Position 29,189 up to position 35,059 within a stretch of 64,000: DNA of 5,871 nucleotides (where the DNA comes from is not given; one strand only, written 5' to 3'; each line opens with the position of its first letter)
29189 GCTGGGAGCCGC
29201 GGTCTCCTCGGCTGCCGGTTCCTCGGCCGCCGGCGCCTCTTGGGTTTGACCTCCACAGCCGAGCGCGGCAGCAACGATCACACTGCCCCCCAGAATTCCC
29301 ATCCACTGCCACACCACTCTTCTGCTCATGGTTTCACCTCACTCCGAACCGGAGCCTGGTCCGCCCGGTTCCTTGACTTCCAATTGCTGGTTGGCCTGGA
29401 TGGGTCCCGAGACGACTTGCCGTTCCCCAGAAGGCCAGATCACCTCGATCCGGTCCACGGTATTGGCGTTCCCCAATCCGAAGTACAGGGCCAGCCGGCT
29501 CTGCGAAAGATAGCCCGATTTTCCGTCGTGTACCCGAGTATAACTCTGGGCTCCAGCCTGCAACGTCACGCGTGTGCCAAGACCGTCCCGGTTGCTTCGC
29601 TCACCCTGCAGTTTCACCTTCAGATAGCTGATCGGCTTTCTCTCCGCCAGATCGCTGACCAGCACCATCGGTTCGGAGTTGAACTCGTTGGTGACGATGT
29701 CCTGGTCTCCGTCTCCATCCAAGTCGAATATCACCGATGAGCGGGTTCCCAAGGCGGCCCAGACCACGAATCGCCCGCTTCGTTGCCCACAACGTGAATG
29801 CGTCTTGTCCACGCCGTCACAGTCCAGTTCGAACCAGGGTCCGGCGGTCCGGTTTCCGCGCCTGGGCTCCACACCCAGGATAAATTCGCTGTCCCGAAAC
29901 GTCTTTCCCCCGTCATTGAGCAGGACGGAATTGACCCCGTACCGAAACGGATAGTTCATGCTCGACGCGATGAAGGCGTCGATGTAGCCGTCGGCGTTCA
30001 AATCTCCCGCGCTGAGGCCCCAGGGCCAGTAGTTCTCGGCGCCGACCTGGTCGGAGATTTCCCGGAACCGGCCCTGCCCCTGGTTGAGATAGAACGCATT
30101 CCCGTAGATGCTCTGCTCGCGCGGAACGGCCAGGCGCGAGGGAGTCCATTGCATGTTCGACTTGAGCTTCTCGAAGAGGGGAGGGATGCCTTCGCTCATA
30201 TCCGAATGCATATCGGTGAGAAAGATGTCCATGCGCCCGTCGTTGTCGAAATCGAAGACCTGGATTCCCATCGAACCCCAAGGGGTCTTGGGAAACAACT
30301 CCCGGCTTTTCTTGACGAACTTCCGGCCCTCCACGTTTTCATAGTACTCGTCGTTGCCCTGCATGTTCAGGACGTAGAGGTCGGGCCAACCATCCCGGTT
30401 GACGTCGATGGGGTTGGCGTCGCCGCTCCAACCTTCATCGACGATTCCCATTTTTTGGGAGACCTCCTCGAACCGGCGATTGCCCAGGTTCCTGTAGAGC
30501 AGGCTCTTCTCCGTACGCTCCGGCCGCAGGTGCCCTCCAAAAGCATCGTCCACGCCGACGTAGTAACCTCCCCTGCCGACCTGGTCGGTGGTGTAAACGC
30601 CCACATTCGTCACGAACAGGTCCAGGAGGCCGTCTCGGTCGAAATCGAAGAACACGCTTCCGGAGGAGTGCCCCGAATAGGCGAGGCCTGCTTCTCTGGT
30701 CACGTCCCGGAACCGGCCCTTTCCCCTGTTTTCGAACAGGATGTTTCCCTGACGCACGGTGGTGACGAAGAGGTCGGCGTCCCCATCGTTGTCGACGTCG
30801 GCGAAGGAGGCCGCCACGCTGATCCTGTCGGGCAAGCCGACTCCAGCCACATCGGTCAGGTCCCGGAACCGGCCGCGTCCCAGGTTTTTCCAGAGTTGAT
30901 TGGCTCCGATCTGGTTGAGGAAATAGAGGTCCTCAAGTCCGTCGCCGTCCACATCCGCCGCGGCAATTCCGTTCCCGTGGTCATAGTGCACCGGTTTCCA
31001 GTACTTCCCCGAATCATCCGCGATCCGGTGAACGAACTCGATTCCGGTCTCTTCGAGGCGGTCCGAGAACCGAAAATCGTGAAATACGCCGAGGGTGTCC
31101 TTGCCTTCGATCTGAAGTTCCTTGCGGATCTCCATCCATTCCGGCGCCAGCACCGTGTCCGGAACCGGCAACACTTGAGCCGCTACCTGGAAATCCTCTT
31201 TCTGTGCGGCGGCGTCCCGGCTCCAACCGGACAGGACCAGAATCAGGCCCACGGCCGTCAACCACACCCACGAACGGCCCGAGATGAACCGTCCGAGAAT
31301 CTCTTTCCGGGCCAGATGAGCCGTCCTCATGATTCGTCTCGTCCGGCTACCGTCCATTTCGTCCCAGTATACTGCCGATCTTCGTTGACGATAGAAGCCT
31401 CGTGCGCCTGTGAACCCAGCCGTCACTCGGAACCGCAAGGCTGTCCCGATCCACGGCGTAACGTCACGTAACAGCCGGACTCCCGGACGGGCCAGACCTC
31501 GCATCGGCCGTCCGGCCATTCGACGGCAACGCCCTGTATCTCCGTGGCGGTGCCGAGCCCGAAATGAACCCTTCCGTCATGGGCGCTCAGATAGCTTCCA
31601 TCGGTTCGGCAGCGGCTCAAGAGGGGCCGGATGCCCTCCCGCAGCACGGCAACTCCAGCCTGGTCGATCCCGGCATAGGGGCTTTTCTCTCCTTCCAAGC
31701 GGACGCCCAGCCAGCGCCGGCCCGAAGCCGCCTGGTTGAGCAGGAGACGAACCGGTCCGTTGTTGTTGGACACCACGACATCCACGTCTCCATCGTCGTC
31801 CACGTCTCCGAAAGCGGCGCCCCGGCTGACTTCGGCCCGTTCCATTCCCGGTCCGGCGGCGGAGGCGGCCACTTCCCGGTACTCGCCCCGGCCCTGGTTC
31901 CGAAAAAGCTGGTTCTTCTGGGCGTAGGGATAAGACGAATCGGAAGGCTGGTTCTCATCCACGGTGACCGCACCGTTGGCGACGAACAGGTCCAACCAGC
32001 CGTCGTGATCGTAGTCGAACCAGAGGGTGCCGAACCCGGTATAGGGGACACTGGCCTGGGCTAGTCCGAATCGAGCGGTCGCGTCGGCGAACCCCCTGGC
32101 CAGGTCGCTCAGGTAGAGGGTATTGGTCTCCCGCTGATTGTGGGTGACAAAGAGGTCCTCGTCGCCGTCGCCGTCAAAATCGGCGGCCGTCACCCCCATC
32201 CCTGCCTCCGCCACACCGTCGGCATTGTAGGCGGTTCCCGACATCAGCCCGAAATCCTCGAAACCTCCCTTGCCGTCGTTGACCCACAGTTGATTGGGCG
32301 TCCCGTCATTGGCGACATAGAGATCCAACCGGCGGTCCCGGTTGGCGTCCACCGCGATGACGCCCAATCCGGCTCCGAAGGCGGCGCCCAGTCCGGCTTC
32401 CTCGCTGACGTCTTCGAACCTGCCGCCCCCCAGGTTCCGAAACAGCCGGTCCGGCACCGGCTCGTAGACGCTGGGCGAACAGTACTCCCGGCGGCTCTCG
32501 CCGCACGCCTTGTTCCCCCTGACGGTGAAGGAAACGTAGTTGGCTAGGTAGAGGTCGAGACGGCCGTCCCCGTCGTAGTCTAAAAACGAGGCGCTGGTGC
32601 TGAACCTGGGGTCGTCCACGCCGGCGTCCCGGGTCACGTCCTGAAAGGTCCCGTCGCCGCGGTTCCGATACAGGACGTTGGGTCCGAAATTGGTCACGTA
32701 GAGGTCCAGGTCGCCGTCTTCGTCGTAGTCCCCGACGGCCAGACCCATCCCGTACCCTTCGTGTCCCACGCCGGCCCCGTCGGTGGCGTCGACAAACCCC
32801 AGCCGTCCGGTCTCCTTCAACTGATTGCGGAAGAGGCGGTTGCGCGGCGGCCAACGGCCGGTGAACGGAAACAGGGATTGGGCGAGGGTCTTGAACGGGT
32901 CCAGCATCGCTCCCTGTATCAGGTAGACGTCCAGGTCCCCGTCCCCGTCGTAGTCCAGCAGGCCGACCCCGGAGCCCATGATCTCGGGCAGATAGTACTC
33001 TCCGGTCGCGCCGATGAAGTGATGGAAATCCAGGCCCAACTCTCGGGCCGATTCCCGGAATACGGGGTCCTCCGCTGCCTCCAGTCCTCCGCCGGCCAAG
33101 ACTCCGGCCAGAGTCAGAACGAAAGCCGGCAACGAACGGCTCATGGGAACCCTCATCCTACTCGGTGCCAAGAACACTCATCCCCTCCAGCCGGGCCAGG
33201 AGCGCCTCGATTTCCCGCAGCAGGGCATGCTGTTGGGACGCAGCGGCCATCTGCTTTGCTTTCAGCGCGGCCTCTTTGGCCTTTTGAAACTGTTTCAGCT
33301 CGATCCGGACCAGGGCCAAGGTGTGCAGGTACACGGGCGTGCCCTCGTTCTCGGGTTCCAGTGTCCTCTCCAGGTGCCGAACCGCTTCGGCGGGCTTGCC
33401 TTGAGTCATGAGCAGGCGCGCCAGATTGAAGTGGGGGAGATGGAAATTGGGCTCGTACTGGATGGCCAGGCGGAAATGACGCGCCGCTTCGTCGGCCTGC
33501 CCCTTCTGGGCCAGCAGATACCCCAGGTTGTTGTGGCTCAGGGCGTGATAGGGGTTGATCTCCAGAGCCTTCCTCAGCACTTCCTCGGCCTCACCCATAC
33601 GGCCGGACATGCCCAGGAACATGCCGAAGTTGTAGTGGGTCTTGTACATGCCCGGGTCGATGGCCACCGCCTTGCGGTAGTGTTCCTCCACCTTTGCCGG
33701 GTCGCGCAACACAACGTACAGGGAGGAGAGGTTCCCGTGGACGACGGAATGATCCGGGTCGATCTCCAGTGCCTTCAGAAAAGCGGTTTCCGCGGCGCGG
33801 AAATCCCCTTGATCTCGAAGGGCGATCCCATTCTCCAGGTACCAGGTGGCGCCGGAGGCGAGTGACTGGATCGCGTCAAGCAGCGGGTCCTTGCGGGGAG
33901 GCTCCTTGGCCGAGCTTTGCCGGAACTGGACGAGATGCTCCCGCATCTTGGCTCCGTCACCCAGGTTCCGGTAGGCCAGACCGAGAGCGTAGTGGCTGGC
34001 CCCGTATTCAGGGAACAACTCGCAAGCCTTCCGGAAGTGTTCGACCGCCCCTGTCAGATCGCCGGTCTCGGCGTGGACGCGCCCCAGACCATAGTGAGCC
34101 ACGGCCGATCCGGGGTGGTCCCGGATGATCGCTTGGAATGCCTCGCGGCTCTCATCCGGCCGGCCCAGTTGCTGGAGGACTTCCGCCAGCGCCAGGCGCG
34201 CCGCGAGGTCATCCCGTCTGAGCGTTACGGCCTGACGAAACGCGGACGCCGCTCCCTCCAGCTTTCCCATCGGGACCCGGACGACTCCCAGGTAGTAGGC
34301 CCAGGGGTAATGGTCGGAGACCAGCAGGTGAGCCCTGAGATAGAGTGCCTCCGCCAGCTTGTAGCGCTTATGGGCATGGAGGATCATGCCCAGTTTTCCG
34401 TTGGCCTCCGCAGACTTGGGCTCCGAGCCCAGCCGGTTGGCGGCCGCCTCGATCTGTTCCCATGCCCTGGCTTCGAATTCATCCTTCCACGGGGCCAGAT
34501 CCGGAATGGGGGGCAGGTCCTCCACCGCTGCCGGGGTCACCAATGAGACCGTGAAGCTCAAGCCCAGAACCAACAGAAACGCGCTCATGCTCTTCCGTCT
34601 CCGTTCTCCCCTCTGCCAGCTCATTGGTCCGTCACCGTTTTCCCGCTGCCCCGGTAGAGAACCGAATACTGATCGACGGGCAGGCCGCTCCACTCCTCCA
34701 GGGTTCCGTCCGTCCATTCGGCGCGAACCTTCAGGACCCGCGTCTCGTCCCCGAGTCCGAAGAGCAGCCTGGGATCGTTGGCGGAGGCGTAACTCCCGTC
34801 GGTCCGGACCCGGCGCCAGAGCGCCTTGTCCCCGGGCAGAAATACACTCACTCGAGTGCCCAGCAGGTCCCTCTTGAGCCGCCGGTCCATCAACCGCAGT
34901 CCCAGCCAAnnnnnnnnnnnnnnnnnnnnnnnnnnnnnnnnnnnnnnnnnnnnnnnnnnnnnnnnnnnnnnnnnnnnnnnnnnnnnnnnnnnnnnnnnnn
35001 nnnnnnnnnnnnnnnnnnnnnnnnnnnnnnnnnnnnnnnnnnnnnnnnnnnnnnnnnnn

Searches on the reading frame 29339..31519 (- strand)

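Call 57: search_protein_families(library=pfam, proteins=[window:29339-31519:-], max_evalue=0.0001)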
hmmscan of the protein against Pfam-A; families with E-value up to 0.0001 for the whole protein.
window:29339-31519:- (726 aa): 3 families
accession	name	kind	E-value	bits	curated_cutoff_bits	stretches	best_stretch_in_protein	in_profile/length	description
PF13517.12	FG-GAP_3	-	4.6e-47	158.9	26.9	5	372-433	1-60/61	FG-GAP-like repeat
PF07593.17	UnbV_ASPIC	-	1.1e-17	64.1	23.4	1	646-713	1-67/68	ASPIC and UnbV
PF01839.29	FG-GAP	-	7e-15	55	22.1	0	236-254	4-22/37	FG-GAP repeat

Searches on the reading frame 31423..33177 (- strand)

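Call 57: search_protein_families(library=pfam, proteins=[window:31423-33177:-], max_evalue=0.0001)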
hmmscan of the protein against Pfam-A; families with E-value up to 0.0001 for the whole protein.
window:31423-33177:- (584 aa): 3 families
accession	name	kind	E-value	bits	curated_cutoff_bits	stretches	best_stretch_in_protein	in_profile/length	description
PF13517.12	FG-GAP_3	-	8e-44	148.5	26.9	5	150-210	1-60/61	FG-GAP-like repeat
PF01839.29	FG-GAP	-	5.2e-18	65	22.1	0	326-345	2-21/37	FG-GAP repeat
PF07593.17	UnbV_ASPIC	-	3.4e-10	40.1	23.4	1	523-562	19-58/68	ASPIC and UnbV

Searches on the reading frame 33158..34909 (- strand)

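Call 57: search_protein_families(library=pfam, proteins=[window:33158-34909:-], max_evalue=0.0001)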
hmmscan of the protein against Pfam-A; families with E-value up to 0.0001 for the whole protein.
window:33158-34909:- (583 aa): 24 families
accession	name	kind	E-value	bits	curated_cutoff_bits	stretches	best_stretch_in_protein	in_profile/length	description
PF07719.23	TPR_2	-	1.2e-48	159.6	27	2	270-302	2-34/34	Tetratricopeptide repeat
PF00515.34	TPR_1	-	4.7e-42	140.6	27.8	2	361-387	8-34/34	Tetratricopeptide repeat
PF13181.12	TPR_8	-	1.9e-40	134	25.7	0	423-454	2-33/34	Tetratricopeptide repeat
PF13431.12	TPR_17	-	7.5e-38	126.1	24.4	1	445-475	2-32/34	Tetratricopeptide repeat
PF13424.12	TPR_12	-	8.1e-35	119.3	30.1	3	236-300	4-76/77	Tetratricopeptide repeat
PF13432.12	TPR_16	-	4.7e-32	110.5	32.7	2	239-301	1-63/65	Tetratricopeptide repeat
PF14559.12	TPR_19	-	5.6e-31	107.1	25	2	215-271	5-61/68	Tetratricopeptide repeat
PF13414.12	TPR_11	-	5.9e-30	103.1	26.8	1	276-317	1-42/42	TPR repeat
PF13428.12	TPR_14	-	3.3e-25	86.4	23.5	1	236-277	2-43/44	Tetratricopeptide repeat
PF23914.1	TPR_CcmH_CycH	-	2.9e-18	66.6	42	1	198-300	48-152/158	Cytochrome c-type biogenesis protein H TPR domain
PF13174.12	TPR_6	-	1.1e-17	63.8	26.3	0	237-268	2-33/33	Tetratricopeptide repeat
PF13374.12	TPR_10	-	4.2e-17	62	27.5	0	495-518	7-30/42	Tetratricopeptide repeat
PF13176.12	TPR_7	-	4.7e-17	61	27.9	0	494-519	3-30/36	Tetratricopeptide repeat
PF07721.20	TPR_4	-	2.3e-14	52.9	27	0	492-515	3-26/26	Tetratricopeptide repeat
PF24575.1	TPR_Slam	-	1.6e-12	48.2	35.2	0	463-509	54-100/104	Surface lipoprotein assembly modifier, N-terminal TPR repeats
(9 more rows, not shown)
